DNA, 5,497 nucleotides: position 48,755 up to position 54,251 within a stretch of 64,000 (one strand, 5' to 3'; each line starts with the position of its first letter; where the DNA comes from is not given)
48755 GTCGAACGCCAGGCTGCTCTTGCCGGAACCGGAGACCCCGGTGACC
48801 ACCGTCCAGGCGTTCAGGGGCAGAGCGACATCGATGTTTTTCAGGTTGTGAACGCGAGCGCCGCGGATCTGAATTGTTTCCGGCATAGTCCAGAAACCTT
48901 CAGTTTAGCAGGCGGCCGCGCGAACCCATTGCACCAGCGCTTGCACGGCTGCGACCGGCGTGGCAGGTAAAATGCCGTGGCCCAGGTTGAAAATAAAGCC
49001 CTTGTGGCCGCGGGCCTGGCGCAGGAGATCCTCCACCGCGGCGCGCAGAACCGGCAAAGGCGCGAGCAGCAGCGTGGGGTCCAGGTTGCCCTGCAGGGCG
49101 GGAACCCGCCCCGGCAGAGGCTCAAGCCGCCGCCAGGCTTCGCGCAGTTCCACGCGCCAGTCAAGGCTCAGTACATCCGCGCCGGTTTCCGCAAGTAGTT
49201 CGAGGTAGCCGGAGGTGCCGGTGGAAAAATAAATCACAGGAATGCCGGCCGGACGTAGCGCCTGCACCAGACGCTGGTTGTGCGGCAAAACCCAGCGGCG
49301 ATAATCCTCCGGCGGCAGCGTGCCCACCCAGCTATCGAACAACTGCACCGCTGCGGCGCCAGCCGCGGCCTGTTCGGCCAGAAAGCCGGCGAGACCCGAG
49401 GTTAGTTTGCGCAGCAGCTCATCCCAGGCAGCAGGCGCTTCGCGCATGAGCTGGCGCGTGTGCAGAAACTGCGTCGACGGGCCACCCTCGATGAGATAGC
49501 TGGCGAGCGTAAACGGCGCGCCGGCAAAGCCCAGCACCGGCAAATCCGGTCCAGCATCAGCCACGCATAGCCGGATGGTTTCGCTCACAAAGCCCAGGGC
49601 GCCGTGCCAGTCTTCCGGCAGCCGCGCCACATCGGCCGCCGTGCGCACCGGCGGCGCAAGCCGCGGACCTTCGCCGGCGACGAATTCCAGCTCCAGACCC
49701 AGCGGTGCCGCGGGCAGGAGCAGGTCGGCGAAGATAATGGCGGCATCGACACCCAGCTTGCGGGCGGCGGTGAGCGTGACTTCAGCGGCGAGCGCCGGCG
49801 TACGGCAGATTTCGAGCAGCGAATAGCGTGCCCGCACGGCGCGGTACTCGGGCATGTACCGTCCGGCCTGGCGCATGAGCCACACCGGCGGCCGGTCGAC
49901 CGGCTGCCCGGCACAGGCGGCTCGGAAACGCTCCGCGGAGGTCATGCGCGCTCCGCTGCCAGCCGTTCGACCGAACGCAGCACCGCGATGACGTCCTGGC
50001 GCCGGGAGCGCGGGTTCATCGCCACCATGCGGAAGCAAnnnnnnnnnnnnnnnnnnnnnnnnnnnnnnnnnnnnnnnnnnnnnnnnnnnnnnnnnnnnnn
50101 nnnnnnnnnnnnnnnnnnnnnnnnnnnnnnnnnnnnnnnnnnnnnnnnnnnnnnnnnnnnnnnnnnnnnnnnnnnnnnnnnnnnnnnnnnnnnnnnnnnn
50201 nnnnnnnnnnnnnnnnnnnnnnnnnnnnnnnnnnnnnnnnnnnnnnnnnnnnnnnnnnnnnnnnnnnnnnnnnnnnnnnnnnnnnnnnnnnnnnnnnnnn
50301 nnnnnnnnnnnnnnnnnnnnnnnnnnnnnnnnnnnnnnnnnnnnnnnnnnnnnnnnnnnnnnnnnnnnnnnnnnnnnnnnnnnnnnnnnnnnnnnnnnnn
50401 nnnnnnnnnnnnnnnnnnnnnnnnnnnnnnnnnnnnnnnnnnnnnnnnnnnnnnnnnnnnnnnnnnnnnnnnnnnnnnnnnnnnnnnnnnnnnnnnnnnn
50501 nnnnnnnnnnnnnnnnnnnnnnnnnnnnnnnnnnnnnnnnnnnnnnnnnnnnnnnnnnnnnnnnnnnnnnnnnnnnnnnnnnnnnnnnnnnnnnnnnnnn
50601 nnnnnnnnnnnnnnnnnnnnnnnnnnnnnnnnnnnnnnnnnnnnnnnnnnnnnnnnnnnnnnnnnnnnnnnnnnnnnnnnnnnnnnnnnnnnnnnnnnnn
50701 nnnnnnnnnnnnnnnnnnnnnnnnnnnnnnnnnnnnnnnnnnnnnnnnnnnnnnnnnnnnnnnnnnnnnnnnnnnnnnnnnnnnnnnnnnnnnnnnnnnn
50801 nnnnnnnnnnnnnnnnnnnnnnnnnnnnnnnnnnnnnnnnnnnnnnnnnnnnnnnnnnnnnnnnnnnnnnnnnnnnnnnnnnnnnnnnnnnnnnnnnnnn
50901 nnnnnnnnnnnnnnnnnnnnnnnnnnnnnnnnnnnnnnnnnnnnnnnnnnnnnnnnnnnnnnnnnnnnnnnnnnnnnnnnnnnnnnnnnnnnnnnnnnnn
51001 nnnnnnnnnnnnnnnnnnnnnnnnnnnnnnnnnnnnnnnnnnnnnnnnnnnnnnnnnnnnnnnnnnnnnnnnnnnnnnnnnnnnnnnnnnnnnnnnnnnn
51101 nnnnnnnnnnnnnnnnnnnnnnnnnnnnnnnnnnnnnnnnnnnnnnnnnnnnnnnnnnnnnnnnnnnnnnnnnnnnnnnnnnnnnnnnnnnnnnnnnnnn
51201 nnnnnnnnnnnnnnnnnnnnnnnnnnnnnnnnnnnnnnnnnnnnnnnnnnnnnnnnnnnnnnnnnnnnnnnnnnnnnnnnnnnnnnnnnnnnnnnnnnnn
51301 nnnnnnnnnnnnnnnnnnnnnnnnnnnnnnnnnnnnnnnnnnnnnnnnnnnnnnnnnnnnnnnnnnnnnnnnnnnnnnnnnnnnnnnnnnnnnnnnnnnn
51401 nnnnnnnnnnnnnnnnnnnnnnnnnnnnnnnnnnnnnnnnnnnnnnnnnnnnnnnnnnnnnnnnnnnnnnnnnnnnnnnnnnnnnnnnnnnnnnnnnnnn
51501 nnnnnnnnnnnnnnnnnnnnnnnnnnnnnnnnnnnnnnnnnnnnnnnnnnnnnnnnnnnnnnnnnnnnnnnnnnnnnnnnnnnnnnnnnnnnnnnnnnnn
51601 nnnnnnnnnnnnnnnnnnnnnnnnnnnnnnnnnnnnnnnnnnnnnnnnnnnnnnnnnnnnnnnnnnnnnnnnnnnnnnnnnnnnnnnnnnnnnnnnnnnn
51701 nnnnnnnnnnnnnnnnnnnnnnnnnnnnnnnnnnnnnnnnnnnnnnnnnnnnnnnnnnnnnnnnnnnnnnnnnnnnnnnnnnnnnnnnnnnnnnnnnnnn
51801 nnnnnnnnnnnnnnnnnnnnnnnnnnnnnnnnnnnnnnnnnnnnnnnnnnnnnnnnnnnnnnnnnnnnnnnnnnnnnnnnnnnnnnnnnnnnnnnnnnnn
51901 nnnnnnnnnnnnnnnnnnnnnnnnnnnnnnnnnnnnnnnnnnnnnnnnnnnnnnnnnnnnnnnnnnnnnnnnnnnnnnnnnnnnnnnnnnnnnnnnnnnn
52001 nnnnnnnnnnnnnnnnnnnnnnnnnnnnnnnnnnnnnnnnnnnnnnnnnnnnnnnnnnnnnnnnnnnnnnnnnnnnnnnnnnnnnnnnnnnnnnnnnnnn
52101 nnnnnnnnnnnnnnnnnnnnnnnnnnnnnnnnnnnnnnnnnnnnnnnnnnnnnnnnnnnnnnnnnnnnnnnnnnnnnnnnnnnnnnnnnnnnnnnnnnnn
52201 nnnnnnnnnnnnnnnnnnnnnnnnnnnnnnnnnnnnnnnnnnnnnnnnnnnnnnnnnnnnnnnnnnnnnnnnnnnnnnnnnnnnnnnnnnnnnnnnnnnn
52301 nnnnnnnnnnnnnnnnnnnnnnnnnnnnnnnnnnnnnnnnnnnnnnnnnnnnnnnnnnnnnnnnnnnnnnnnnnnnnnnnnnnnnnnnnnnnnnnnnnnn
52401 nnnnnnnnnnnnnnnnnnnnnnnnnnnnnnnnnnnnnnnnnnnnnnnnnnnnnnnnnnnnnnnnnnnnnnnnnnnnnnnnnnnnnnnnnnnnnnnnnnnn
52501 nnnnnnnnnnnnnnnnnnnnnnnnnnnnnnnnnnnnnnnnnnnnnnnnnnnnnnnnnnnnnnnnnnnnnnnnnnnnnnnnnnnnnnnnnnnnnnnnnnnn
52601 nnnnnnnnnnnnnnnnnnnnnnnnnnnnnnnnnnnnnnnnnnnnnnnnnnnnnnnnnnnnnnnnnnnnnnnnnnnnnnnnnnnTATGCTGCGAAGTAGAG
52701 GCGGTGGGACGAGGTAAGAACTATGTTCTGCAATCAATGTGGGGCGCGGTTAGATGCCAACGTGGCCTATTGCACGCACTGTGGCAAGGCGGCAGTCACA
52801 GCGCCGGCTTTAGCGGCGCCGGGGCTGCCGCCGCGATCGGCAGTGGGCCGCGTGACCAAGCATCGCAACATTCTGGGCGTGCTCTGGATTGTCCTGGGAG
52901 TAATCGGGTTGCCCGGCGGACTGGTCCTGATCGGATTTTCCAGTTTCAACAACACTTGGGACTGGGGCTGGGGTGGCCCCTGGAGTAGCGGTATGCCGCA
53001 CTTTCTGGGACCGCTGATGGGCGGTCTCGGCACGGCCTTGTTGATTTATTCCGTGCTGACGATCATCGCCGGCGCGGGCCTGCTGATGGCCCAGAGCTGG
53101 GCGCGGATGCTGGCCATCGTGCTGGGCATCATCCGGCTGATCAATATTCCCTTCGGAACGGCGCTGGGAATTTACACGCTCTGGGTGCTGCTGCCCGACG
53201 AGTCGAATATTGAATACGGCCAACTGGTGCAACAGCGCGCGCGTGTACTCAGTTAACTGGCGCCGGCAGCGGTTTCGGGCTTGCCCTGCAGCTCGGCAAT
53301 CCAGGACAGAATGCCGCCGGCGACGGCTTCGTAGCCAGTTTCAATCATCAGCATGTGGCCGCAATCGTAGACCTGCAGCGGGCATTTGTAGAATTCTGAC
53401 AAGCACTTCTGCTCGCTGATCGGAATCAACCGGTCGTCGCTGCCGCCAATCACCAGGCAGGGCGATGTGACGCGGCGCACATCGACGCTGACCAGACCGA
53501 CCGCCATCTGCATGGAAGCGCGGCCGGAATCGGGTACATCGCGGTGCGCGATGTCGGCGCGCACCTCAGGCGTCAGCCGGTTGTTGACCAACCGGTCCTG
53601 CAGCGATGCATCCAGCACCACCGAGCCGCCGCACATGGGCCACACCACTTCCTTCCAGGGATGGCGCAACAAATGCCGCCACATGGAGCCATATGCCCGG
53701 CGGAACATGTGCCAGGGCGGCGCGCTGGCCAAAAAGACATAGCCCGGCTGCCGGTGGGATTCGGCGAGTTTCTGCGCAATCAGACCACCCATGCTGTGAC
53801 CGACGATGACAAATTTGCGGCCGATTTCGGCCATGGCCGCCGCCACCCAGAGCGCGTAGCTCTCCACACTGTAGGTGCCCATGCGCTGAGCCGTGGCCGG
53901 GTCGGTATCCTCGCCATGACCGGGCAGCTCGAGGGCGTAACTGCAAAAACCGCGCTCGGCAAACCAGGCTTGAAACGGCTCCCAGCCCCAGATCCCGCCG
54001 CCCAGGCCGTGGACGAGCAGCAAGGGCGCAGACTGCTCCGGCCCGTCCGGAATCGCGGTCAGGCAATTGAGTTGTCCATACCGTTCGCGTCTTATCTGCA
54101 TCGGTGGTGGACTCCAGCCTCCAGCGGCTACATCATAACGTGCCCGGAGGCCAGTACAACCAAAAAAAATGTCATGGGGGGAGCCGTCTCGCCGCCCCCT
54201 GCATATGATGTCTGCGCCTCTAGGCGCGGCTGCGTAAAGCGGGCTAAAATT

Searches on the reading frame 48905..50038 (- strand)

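Call 56: search_protein_families(library=pfam, proteins=[window:48905-50038:-], max_evalue=0.001)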
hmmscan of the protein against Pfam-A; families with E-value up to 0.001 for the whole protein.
window:48905-50038:- (377 aa): 1 family
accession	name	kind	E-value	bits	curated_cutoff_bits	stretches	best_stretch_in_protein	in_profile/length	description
PF01208.23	URO-D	-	1.2e-119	399.8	23.9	1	33-374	1-345/346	Uroporphyrinogen decarboxylase (URO-D)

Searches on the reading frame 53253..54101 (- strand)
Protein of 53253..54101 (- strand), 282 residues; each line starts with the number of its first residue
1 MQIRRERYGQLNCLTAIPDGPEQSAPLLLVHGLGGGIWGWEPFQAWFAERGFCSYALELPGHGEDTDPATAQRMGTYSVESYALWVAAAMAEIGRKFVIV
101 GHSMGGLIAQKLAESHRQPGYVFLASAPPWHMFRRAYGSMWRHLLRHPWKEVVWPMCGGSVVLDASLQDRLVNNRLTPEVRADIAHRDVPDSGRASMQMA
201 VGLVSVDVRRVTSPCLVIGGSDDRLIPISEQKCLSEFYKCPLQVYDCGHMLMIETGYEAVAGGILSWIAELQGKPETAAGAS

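Call 56: search_protein_families(library=pfam, proteins=[window:53253-54101:-], max_evalue=0.001)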
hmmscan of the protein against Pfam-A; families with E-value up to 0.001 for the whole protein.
window:53253-54101:- (282 aa): 5 families
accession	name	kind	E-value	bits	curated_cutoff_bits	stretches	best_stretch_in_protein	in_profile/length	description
PF12697.13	Abhydrolase_6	-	7.4e-23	82.8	26.3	1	27-261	1-215/217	Alpha/beta hydrolase family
PF00561.26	Abhydrolase_1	-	6.3e-22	78.9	25.8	1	26-137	2-113/245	alpha/beta hydrolase fold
PF12146.15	Hydrolase_4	-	3.3e-16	59.7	27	1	24-245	4-227/239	Serine aminopeptidase, S33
PF00975.26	Thioesterase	-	1.2e-06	29.4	26.4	1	26-118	2-89/226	Thioesterase domain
PF12695.13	Abhydrolase_5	-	7.6e-06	26.2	27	1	95-129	57-92/164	Alpha/beta hydrolase family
